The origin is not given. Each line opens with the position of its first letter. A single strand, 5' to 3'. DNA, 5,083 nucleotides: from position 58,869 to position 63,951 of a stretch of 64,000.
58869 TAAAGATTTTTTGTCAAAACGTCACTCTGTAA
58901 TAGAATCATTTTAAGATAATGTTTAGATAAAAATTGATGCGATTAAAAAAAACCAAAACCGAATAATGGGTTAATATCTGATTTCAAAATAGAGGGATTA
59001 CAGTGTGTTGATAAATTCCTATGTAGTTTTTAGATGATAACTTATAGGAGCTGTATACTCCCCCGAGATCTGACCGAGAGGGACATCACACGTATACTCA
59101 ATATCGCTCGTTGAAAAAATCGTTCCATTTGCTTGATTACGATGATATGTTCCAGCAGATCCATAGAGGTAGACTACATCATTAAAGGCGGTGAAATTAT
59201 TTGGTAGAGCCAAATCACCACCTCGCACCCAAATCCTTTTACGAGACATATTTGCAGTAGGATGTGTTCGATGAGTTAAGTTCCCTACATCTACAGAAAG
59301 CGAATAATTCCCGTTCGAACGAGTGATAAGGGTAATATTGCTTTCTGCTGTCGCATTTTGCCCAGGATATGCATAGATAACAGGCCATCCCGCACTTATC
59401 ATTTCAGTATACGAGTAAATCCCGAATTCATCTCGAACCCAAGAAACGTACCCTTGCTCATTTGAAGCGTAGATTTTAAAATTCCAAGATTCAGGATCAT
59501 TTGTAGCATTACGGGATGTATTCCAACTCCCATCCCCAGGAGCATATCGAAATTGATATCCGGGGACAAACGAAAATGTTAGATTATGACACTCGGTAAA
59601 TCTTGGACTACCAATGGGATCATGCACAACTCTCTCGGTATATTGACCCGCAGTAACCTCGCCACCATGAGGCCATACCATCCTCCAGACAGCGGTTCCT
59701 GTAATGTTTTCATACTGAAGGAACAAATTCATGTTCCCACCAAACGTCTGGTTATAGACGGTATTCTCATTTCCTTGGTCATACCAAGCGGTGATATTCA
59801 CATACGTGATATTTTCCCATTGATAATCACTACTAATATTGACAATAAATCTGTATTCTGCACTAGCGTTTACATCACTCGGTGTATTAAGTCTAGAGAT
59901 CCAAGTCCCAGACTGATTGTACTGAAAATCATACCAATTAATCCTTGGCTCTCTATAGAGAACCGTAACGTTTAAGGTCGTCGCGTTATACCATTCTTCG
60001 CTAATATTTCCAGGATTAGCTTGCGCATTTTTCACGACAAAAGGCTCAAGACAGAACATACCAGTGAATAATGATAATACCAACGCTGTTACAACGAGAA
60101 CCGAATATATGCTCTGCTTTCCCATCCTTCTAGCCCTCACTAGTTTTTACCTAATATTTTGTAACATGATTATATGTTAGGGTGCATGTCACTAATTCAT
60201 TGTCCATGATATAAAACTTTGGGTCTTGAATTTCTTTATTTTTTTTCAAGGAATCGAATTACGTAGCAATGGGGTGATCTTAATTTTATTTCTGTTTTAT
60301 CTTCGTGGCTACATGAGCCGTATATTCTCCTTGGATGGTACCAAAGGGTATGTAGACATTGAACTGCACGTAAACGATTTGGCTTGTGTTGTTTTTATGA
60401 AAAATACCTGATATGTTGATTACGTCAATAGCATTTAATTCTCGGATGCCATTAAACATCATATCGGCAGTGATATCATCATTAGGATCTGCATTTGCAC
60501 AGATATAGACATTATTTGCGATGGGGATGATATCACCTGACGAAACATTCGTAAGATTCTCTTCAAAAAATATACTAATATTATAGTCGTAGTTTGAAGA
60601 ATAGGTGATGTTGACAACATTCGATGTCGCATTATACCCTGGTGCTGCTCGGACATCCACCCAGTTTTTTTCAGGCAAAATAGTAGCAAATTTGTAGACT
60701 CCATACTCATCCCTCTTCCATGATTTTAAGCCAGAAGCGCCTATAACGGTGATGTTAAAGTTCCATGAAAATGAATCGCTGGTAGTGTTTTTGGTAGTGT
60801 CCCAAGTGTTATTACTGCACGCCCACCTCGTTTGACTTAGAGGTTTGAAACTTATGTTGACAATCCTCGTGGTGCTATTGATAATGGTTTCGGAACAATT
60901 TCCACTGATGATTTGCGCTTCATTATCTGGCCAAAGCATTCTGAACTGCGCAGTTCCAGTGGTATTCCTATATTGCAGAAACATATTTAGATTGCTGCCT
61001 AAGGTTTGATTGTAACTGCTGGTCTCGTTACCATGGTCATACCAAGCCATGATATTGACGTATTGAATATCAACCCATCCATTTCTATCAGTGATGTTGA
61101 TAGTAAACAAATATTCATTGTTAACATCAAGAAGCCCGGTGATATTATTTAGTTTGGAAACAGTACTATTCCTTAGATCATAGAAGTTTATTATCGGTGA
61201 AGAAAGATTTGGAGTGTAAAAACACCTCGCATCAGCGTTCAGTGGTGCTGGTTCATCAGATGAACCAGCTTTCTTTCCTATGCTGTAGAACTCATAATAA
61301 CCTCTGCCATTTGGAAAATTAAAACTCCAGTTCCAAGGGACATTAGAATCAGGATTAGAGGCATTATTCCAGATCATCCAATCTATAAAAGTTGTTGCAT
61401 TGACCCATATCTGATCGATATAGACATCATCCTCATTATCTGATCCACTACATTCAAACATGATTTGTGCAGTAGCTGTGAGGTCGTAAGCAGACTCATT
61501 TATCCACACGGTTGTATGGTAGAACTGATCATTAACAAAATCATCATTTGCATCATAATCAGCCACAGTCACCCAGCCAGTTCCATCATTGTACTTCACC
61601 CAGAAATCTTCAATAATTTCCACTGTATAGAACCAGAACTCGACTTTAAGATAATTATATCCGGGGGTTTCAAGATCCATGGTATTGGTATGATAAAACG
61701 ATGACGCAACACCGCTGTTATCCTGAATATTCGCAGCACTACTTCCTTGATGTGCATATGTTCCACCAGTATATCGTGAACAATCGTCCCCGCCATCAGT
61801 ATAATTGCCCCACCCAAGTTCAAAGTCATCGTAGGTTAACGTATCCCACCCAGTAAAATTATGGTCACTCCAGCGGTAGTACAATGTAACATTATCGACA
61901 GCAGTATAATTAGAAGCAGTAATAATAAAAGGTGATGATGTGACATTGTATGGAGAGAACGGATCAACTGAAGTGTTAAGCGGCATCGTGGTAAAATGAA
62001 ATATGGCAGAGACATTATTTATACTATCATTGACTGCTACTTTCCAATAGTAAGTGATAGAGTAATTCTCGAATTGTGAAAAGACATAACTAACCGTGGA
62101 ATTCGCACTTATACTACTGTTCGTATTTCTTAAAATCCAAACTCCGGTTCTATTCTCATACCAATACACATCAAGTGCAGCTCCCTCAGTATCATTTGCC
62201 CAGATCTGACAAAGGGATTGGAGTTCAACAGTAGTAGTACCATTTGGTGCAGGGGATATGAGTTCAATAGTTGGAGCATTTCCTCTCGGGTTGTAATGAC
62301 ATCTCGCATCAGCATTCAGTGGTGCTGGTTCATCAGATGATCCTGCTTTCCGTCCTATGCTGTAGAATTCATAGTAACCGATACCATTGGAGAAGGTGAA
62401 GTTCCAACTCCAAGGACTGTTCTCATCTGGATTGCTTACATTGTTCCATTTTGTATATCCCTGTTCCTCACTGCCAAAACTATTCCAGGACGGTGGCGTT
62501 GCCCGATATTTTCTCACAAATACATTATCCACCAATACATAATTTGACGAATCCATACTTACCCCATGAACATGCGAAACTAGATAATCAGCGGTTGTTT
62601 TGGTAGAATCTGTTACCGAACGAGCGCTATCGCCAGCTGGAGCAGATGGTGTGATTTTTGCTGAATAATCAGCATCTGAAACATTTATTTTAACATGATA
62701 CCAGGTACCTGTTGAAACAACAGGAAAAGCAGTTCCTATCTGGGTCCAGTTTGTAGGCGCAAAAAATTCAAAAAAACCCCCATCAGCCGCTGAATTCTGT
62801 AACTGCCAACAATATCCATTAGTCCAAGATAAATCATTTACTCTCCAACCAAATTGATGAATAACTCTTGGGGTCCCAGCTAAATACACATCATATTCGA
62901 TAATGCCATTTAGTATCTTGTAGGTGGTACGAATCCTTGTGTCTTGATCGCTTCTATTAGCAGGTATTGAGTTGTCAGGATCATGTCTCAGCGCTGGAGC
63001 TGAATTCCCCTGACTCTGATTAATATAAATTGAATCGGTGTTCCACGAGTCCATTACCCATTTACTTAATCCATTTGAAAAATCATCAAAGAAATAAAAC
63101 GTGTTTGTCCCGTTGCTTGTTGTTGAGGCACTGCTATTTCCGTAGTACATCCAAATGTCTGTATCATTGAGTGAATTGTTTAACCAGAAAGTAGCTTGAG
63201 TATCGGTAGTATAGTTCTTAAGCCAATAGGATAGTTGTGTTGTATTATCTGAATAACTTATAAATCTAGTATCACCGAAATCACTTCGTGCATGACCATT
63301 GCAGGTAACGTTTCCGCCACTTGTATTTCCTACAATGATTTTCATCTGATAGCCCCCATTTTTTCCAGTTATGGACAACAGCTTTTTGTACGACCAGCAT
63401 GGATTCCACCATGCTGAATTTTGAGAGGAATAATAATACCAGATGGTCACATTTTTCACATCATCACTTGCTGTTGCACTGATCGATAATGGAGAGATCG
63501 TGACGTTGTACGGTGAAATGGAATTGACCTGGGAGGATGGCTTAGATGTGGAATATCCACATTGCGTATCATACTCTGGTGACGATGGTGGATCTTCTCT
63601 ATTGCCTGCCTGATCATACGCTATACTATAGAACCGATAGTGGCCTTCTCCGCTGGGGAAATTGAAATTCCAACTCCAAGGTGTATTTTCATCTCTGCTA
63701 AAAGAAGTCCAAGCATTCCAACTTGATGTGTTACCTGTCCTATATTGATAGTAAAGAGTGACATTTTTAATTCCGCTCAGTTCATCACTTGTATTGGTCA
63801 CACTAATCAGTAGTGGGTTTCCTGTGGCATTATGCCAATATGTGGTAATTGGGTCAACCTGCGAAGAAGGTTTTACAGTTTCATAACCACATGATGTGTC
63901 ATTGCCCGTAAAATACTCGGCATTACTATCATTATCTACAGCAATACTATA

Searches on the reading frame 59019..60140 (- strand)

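Call 70: search_protein_families(library=pfam, proteins=[window:59019-60140:-], max_evalue=0.01)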
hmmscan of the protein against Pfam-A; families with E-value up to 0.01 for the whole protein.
window:59019-60140:- (373 aa): 1 family
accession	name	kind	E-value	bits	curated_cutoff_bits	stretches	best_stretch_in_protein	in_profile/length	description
PF22825.2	HpiC1-like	-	0.0011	19.5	27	1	216-313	28-118/174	HpiC1 cyclase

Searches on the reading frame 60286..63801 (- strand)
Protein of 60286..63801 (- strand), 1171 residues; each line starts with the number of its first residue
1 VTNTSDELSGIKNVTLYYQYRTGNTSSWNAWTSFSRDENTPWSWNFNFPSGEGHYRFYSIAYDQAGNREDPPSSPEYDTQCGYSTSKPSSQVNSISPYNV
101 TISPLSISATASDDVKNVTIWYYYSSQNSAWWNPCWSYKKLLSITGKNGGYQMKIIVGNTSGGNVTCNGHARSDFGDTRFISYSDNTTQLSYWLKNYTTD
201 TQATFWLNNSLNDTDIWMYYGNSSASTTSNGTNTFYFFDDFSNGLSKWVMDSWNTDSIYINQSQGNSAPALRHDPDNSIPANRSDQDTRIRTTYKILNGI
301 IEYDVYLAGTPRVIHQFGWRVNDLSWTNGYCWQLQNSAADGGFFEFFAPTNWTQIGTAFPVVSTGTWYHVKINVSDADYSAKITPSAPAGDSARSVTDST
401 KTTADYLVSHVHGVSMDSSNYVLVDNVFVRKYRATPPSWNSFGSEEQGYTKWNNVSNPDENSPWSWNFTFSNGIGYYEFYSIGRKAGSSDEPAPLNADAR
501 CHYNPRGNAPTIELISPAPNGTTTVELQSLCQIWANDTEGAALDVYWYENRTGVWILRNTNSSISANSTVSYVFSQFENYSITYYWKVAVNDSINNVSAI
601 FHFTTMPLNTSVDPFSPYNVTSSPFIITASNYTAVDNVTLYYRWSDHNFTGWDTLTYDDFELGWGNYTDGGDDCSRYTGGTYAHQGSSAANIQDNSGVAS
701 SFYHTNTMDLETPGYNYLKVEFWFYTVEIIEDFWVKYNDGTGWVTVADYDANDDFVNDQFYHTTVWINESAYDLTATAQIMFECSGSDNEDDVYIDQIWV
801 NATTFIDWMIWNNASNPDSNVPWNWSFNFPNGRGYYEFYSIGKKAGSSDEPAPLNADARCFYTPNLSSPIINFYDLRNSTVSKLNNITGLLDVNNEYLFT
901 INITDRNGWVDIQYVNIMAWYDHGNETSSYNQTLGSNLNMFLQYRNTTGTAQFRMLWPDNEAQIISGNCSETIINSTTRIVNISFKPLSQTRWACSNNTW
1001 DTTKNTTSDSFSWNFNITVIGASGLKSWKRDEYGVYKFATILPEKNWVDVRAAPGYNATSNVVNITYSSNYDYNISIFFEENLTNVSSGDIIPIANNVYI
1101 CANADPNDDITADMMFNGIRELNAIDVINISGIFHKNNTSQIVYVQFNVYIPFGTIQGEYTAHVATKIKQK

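Call 19: search_protein_families(library=pfam, proteins=[window:60286-63801:-], max_evalue=0.00001)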
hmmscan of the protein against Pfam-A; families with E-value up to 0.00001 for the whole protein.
window:60286-63801:- (1171 aa): 1 family
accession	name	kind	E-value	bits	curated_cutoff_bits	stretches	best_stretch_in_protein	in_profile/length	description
PF10102.14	DUF2341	-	2.3e-16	60.5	23.4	1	174-248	1-81/84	Domain of unknown function (DUF2341)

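Call 44: search_protein_families(library=ncbifam, proteins=[window:60286-63801:-], max_evalue=0.1)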
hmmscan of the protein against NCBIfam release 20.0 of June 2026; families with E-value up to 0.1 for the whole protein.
window:60286-63801:- (1171 aa): 0 families
